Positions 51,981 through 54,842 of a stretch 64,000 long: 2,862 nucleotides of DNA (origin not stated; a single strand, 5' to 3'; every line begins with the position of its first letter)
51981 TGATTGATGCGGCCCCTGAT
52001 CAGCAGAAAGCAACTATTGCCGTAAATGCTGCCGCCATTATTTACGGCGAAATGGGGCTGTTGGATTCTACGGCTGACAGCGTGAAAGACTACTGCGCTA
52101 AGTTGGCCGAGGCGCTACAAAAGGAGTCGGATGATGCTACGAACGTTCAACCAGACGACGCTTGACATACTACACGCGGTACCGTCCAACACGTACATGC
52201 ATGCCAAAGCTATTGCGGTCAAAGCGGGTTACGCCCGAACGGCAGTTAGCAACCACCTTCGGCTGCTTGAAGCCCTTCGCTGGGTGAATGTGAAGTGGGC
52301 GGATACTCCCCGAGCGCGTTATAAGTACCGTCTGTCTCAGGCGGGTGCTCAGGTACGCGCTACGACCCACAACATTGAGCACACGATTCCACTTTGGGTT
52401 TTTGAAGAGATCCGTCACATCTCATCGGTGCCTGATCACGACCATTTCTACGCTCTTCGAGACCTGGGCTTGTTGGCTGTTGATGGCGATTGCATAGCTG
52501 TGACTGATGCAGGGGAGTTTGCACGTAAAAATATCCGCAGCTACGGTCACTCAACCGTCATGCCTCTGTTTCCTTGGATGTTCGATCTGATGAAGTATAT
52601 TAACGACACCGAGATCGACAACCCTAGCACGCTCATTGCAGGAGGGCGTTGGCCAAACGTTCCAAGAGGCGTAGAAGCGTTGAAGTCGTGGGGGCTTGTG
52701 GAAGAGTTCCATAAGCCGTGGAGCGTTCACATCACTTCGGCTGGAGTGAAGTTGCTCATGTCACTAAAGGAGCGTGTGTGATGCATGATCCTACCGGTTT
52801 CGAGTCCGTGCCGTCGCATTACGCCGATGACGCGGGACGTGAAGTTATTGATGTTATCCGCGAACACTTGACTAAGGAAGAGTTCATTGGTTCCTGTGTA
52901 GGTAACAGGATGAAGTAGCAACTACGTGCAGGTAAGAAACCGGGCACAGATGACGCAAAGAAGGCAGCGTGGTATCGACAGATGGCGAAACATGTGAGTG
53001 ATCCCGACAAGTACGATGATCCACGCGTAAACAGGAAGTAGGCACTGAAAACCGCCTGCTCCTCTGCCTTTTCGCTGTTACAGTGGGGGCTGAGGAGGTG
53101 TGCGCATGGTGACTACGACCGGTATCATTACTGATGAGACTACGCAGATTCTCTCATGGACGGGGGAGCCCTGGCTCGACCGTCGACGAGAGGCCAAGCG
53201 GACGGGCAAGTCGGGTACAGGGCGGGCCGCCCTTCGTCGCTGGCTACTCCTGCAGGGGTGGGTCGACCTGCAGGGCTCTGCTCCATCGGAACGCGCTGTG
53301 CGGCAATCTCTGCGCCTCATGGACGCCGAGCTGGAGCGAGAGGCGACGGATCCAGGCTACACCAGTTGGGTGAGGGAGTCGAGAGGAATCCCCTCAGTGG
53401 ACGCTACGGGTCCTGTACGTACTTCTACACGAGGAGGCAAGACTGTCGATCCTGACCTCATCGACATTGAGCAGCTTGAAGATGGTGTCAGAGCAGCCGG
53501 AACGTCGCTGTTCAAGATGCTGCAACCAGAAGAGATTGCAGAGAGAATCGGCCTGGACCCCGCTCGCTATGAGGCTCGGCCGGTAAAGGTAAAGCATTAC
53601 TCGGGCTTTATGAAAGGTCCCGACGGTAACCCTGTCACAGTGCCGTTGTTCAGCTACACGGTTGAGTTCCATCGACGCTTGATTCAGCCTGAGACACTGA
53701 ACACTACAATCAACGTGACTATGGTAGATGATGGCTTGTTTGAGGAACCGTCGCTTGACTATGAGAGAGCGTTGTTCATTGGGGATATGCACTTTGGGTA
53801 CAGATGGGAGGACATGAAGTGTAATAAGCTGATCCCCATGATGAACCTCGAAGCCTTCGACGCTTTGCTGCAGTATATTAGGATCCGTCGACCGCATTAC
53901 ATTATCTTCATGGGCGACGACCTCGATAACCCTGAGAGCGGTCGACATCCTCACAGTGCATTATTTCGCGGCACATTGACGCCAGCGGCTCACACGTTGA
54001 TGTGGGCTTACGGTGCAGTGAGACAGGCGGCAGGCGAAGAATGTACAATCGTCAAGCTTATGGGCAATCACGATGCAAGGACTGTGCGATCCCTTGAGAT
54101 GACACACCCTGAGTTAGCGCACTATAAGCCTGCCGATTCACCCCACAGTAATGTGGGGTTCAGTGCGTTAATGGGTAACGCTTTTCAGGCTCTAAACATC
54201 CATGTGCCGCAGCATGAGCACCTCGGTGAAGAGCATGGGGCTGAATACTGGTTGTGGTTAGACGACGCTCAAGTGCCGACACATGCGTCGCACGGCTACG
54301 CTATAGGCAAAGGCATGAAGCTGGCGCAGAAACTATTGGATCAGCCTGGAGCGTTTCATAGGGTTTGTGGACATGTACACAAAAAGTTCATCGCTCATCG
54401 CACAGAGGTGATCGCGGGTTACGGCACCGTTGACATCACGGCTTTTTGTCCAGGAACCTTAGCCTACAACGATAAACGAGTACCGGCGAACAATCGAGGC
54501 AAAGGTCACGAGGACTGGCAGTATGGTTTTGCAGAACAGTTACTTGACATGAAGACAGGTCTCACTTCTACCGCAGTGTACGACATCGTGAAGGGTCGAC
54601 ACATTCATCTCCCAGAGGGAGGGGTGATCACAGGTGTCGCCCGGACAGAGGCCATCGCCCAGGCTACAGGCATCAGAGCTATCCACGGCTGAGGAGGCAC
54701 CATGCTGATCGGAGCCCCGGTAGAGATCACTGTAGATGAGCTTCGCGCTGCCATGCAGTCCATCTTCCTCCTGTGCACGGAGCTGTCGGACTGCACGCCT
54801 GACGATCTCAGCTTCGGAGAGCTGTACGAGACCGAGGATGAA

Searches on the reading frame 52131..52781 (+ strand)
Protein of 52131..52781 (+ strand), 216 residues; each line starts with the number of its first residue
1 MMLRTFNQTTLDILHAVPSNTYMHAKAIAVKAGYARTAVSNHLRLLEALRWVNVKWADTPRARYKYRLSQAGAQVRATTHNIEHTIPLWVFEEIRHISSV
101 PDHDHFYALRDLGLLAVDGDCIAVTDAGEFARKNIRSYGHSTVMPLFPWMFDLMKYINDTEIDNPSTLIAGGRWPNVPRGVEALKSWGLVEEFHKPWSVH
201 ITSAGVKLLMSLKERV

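Call 52: search_protein_families(library=pfam, proteins=[window:52131-52781:+], max_evalue=1)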
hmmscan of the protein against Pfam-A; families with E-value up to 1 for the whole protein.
window:52131-52781:+ (216 aa): 8 families
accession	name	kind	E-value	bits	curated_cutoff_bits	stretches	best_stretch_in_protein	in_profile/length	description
PF12802.13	MarR_2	-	0.0018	18.8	27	1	10-52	7-50/61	MarR family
PF09339.16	HTH_IclR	-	0.008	16.4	22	1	11-52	6-48/52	IclR helix-turn-helix domain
PF25212.1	HVO_A0114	-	0.019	15.2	27.6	0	2-55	16-69/84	HVO_A0114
PF17762.8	HTH_ParB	-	0.025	15.2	22.6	1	22-48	20-46/102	ParB HTH domain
PF01022.26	HTH_5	-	0.05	13.9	22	1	12-53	6-46/47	Bacterial regulatory protein, arsR family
PF03829.18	PTSIIA_gutA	-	0.077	13.4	25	1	114-143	54-83/113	PTS system glucitol/sorbitol-specific IIA component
PF01638.23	HxlR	-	0.16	12.3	20.8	1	37-84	34-81/91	HxlR-like helix-turn-helix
PF13412.12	HTH_24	-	0.26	11.3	21.9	1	7-48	2-43/48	Winged helix-turn-helix DNA-binding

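Call 93: search_protein_families(library=ncbifam, proteins=[window:52131-52781:+], max_evalue=0.01)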
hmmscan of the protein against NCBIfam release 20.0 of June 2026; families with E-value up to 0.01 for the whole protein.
window:52131-52781:+ (216 aa): 4 families
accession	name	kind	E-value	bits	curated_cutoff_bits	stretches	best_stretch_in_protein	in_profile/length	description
NF033788.1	HTH_metalloreg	subfamily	0.0022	17.7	55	1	8-52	11-55/77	metalloregulator ArsR/SmtB family transcription factor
TIGR01884.1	cas_HTH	subfamily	0.0033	16.8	60.2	0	2-55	136-189/202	CRISPR-associated CARF protein Csa3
TIGR02702.1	SufR_cyano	equivalog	0.0045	16.7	178.8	1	9-74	2-70/208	iron-sulfur cluster biosynthesis transcriptional regulator SufR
NF047406.1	TransRegPerRTherm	equivalog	0.0094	16.2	200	0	83-143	22-80/130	manganese-dependent transcriptional regulator PerR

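Call 107: predict_structure(protein=window:52131-52781:+)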
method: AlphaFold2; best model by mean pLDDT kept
length: 216 residues; sequences in the alignment: 1
mean_pLDDT: 40.3   pTM: 0.30
mean pLDDT of the five models: 40.3, 38.1, 36.7, 35.9, 33.1
residues with pLDDT >= 90: 0; 70-90: 1; 50-70: 55; < 50: 160
segments of 3 or more residues with pLDDT < 50: 1-148, 169-175, 214-216
pLDDT, mean of each block of 10 residues (from residue 1): 29 38 36 35 39 29 31 30 27 29 33 33 36 36 42 52 54 49 59 61 62 48
secondary structure, 60 per line:
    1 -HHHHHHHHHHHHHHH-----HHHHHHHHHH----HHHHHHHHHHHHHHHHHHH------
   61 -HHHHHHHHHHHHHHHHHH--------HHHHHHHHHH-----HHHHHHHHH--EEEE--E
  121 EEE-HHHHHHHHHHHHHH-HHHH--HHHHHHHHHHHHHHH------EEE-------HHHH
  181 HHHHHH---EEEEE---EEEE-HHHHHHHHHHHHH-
elements in order: H2-16 H22-31 H36-54 H62-79 H88-97 H103-111 E114-117 E120-123 H125-138 H140-143 H146-160 E167-169 H177-186 E190-194 E198-201 H203-215

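Call 108: search_protein_representatives(protein=window:52131-52781:+)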
Query: 216 residues. Proteins with E-value up to 0.001 (for the whole library): 4; up to 1e-10: 2; up to 1e-30: 1. The best 4 are listed.
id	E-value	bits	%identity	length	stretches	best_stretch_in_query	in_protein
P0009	3.0e-144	494.3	100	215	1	2-216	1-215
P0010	2.5e-14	69.7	38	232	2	112-208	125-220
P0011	4.7e-09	52.4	33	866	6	123-168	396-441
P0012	9.6e-06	41.6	34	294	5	72-99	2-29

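Call 110: find_encoding_contigs(protein=P0010, flank=10000, max_places=5)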
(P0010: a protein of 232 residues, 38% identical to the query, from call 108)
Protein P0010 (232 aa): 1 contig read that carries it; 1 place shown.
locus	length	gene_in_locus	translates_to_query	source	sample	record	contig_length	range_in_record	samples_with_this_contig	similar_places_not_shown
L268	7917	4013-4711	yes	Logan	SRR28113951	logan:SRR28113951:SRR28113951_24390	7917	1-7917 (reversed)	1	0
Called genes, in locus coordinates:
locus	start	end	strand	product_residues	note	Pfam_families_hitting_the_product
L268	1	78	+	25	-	?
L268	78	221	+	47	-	-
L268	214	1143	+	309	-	PF02511:Thy1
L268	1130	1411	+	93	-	-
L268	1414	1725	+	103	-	-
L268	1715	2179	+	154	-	-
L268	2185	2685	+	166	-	-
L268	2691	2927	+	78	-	-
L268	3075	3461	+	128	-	-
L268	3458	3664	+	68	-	-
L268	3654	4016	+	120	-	-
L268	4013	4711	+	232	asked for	-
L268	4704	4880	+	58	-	PF11753:DUF3310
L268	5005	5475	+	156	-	-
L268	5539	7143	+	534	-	PF00149:Metallophos (faint)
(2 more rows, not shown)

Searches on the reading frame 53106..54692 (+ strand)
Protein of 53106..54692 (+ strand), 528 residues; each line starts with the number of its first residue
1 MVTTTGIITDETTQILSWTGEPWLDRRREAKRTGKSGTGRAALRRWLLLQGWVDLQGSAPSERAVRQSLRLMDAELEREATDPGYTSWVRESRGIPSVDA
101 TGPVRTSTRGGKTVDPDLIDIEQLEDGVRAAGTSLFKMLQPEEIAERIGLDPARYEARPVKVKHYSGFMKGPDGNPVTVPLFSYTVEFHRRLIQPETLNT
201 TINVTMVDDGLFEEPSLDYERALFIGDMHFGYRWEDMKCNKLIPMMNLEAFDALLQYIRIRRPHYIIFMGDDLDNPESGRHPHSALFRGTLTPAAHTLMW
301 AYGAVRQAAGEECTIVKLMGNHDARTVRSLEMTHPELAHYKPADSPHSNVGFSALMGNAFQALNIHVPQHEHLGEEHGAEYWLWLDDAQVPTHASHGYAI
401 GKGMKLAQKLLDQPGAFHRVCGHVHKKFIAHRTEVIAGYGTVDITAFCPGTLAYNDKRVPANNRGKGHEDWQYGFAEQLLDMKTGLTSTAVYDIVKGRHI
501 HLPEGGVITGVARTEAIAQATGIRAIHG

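Call 12: search_protein_families(library=phrogs, proteins=[window:53106-54692:+], max_evalue=0.001)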
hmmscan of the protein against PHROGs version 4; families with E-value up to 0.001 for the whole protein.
window:53106-54692:+ (528 aa): 3 families
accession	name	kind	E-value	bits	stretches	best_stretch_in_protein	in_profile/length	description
phrog_20266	-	other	1.7e-14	54.5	1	246-498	188-436/450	metallo-phosphoesterase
phrog_221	-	other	9.3e-11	42.5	1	220-476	112-332/367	metallo-phosphoesterase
phrog_7339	-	DNA, RNA and nucleotide metabolism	0.00062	20.2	0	248-458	47-231/263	DNA repair exonuclease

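Call 13: search_protein_families(library=pfam, proteins=[window:53106-54692:+], max_evalue=0.001)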
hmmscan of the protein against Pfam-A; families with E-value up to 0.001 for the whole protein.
window:53106-54692:+ (528 aa): 0 families

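Call 42: find_encoding_contigs(protein=window:53106-54692:+, flank=10000, max_places=3)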
Protein window:53106-54692:+ (528 aa): 3 contigs read that carry it; 2 places shown.
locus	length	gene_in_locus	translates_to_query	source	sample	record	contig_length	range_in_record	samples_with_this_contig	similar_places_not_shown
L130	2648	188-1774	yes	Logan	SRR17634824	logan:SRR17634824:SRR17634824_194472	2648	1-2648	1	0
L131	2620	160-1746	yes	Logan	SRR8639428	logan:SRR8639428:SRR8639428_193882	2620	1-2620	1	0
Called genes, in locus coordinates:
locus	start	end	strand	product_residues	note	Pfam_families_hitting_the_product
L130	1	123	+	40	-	?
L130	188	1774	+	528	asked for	-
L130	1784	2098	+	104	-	-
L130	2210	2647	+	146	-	?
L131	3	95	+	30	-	?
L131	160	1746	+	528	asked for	-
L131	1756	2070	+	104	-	-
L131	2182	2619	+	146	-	?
